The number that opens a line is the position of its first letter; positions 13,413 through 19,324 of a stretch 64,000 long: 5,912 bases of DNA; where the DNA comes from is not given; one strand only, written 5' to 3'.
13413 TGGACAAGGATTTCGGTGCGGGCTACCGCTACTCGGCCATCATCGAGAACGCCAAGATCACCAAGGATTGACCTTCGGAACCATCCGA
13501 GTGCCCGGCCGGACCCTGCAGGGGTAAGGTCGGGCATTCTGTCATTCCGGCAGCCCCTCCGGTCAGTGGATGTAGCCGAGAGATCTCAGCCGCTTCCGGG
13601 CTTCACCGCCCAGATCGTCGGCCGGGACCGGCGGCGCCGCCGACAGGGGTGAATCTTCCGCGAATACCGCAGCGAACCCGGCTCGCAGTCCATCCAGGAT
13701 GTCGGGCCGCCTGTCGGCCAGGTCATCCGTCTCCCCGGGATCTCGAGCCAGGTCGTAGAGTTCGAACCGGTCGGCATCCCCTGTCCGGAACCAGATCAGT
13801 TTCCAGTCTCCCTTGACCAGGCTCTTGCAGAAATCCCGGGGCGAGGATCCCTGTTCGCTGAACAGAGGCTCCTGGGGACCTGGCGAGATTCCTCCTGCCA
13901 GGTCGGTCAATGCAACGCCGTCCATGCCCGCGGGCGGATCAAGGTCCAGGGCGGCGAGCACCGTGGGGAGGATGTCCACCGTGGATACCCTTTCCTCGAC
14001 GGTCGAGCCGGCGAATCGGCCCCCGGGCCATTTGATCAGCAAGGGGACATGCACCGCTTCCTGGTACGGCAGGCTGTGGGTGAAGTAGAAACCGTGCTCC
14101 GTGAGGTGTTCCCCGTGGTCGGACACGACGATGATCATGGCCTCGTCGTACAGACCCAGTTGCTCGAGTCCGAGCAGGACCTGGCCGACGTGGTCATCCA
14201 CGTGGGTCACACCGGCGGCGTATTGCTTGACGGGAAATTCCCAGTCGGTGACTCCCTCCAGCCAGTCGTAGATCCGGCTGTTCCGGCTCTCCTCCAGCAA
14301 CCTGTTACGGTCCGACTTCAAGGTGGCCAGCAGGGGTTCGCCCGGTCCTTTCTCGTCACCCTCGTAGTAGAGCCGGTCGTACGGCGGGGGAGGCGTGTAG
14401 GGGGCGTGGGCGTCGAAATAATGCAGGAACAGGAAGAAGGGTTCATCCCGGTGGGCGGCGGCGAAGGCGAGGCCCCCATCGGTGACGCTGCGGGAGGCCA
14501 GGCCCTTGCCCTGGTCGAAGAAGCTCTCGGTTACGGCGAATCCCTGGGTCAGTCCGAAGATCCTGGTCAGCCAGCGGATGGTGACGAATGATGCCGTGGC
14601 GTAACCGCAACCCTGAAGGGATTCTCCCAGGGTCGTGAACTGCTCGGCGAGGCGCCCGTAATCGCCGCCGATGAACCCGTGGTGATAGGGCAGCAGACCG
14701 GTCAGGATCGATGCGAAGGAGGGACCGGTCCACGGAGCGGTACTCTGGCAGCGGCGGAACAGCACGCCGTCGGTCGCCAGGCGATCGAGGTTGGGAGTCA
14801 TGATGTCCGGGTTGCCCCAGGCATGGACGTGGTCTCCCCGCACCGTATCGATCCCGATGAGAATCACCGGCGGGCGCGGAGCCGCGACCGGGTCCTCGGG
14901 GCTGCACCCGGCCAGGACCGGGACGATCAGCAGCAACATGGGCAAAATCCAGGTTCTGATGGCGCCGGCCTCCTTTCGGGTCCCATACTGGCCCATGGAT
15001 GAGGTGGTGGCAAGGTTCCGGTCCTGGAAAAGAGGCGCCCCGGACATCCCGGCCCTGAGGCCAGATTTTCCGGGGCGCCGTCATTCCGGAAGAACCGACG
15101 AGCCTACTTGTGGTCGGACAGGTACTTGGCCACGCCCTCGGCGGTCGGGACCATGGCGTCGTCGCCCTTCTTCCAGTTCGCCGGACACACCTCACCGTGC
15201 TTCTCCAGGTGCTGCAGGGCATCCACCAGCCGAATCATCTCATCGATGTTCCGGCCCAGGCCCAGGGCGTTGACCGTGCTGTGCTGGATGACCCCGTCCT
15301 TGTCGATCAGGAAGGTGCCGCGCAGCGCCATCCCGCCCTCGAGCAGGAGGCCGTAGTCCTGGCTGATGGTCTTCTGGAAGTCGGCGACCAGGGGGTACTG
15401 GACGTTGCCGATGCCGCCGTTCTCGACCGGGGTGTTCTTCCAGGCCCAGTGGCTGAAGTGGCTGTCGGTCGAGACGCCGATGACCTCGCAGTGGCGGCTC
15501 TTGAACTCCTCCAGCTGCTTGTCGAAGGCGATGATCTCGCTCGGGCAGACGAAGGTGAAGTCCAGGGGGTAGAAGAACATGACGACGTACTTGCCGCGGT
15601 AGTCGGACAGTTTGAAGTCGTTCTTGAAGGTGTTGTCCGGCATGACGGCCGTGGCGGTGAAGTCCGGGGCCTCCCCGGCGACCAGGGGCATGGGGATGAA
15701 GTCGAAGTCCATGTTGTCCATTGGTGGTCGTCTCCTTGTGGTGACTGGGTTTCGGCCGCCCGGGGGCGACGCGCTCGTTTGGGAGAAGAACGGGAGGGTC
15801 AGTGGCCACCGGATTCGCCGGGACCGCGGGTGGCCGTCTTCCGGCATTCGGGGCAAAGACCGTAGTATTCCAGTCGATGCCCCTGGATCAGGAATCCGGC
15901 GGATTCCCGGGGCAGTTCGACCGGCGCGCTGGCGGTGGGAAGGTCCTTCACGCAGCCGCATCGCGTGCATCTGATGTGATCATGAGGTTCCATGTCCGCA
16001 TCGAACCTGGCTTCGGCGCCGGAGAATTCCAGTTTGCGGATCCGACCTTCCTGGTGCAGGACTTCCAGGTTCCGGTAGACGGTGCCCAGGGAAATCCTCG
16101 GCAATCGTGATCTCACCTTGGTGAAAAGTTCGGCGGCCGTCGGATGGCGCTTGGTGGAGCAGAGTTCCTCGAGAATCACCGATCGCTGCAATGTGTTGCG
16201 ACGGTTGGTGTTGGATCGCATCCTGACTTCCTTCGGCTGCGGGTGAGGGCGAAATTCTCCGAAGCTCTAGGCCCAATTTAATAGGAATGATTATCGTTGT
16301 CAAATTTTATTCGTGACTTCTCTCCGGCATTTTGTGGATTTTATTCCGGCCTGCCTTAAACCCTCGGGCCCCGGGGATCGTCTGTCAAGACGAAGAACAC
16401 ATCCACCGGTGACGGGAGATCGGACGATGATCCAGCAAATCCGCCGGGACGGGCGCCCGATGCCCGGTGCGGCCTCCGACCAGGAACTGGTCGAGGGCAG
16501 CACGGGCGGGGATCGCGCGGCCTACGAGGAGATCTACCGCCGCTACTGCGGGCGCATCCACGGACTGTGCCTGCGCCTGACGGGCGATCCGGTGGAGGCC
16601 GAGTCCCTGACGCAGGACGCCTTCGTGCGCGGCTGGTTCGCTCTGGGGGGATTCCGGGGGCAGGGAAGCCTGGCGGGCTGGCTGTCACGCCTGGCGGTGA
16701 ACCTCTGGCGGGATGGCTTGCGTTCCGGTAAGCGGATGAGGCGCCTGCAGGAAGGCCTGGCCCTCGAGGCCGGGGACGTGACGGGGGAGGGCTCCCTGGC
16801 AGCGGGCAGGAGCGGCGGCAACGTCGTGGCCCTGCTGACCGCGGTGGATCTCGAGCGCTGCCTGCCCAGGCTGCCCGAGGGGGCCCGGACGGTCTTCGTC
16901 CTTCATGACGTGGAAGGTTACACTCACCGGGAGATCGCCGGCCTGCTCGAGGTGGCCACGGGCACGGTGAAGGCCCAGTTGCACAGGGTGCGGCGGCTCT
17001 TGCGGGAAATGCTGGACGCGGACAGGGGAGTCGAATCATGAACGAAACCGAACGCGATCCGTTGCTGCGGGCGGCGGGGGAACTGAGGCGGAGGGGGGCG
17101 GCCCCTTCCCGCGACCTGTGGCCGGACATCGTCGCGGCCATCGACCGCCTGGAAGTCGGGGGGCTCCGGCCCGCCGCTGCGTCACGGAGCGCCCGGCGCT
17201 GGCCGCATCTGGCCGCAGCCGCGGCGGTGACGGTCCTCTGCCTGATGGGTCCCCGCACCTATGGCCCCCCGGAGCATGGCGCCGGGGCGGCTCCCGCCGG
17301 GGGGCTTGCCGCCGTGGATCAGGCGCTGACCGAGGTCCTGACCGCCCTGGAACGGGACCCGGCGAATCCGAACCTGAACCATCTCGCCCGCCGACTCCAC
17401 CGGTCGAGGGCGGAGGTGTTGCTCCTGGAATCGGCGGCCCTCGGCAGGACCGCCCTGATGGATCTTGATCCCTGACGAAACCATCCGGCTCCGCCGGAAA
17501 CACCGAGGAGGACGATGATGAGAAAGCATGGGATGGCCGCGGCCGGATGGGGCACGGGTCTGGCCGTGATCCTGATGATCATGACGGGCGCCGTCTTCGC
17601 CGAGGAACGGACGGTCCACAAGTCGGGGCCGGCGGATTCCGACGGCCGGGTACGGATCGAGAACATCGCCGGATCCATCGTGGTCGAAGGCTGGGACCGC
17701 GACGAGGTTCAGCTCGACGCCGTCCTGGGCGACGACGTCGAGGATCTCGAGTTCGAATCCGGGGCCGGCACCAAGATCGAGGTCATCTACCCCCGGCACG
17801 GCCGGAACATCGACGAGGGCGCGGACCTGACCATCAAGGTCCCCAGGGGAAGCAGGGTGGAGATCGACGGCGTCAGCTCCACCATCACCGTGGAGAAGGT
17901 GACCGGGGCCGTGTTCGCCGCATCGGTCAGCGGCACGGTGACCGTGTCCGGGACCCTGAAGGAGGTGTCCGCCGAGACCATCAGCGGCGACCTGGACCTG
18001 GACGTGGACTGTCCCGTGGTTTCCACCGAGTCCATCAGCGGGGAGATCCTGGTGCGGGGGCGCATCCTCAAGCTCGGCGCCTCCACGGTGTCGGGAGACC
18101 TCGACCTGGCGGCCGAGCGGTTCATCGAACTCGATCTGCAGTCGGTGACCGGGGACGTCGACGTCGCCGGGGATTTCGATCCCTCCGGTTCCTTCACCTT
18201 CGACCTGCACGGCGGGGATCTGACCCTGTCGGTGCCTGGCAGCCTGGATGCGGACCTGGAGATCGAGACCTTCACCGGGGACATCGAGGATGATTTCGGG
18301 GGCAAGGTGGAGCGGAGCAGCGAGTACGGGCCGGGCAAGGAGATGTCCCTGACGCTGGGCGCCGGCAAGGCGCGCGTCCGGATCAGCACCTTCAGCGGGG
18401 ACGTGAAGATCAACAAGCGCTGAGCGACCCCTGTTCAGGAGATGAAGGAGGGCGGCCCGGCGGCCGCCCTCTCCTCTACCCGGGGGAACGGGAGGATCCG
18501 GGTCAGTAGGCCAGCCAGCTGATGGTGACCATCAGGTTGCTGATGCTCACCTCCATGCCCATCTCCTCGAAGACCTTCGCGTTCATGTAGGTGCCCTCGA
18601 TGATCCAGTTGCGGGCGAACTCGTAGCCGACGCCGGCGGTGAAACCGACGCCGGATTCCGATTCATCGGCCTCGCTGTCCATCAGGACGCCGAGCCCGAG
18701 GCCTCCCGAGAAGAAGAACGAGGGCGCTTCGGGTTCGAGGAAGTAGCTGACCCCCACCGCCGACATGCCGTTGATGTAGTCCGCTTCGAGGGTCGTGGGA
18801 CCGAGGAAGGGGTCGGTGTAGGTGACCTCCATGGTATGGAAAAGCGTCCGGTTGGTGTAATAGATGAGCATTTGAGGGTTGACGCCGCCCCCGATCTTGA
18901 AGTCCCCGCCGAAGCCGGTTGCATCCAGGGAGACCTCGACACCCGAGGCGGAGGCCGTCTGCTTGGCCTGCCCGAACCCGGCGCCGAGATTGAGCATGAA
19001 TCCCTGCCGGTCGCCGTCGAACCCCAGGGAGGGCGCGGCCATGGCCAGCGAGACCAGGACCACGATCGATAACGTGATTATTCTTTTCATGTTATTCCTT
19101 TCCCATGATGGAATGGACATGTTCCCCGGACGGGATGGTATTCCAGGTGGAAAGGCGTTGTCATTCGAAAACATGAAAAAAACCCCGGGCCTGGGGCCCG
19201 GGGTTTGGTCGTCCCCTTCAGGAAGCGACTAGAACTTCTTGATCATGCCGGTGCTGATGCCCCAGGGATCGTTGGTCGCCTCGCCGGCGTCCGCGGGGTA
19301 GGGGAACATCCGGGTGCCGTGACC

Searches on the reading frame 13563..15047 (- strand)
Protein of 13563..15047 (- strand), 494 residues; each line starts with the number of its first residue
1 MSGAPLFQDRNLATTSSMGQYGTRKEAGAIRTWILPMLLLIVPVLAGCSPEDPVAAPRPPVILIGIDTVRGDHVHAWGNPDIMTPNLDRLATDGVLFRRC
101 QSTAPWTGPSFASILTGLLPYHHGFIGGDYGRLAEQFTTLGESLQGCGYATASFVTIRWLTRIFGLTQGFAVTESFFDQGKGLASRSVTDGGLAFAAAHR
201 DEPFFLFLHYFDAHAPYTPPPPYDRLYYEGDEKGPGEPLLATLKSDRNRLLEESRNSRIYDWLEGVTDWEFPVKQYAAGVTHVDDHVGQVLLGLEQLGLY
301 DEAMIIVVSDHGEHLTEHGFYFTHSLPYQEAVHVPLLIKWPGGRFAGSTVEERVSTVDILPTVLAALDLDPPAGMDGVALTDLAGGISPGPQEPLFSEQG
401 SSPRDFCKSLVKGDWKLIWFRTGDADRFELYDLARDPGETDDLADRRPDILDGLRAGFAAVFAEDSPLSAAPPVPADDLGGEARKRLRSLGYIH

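Call 55: search_protein_families(library=pfam, proteins=[window:13563-15047:-], max_evalue=0.0001)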
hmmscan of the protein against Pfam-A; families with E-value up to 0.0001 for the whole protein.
window:13563-15047:- (494 aa): 3 families
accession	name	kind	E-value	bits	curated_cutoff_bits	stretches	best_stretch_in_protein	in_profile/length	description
PF00884.28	Sulfatase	-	4.5e-44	151.4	25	1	61-368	3-300/301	Sulfatase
PF01663.27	Phosphodiest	-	2.3e-16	60.8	23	2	61-127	1-64/342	Type I phosphodiesterase / nucleotide pyrophosphatase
PF16347.10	SGSH_C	-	3e-14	53.9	29.3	1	317-445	2-133/154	N-sulphoglucosamine sulphohydrolase, C-terminal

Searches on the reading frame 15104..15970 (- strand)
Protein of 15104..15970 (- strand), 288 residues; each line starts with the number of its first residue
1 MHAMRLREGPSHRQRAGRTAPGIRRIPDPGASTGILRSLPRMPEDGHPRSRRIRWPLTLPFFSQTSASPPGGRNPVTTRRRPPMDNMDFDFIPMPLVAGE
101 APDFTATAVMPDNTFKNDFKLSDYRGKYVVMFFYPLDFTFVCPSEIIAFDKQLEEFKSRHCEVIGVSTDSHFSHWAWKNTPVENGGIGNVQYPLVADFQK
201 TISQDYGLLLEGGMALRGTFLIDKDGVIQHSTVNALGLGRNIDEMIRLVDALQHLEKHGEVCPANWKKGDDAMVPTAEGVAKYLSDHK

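Call 56: search_protein_families(library=pfam, proteins=[window:15104-15970:-], max_evalue=0.0001)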
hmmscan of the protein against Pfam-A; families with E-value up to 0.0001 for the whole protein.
window:15104-15970:- (288 aa): 3 families
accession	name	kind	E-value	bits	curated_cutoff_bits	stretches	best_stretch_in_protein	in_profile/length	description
PF00578.27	AhpC-TSA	-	5.9e-37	126.8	26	1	99-230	3-123/124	AhpC/TSA family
PF08534.16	Redoxin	-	5.1e-17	62.5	26.6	1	100-234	5-134/148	Redoxin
PF10417.14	1-cysPrx_C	-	1.6e-13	50.8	21.1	1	251-285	1-40/41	C-terminal domain of 1-Cys peroxiredoxin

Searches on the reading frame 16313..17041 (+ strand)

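Call 56: search_protein_families(library=pfam, proteins=[window:16313-17041:+], max_evalue=0.0001)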
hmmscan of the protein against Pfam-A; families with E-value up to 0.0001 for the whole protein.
window:16313-17041:+ (242 aa): 3 families
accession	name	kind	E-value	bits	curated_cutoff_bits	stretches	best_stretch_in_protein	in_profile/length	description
PF08281.18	Sigma70_r4_2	-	1.4e-16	60.3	25.7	1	179-230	3-54/54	Sigma-70, region 4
PF04542.20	Sigma70_r2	-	3.3e-13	49.7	24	1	74-141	1-70/71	Sigma-70 region 2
PF04545.22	Sigma70_r4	-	8.5e-08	32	24.1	1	183-232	1-50/50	Sigma-70, region 4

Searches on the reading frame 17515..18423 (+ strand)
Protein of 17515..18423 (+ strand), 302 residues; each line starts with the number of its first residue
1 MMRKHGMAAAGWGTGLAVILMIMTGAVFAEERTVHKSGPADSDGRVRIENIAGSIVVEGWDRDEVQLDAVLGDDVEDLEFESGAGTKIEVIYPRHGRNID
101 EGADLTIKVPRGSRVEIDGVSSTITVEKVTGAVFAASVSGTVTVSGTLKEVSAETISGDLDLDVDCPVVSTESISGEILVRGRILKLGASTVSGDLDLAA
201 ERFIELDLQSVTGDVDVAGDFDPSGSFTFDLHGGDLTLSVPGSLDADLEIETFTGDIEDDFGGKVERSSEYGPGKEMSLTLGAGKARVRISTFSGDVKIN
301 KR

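Call 56: search_protein_families(library=pfam, proteins=[window:17515-18423:+], max_evalue=0.0001)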
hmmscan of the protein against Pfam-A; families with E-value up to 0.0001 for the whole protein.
window:17515-18423:+ (302 aa): 1 family
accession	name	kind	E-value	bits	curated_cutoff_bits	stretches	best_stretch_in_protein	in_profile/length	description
PF13349.12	DUF4097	-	2.8e-14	53.5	22.9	1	101-300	64-247/247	Toastrack DUF4097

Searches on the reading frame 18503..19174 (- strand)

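Call 56: search_protein_families(library=pfam, proteins=[window:18503-19174:-], max_evalue=0.0001)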
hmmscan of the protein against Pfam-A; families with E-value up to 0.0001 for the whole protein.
window:18503-19174:- (223 aa): 1 family
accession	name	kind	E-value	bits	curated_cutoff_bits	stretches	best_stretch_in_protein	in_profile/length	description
PF13505.12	OMP_b-brl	-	8.1e-08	33.1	28.7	1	39-216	3-171/175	Outer membrane protein beta-barrel domain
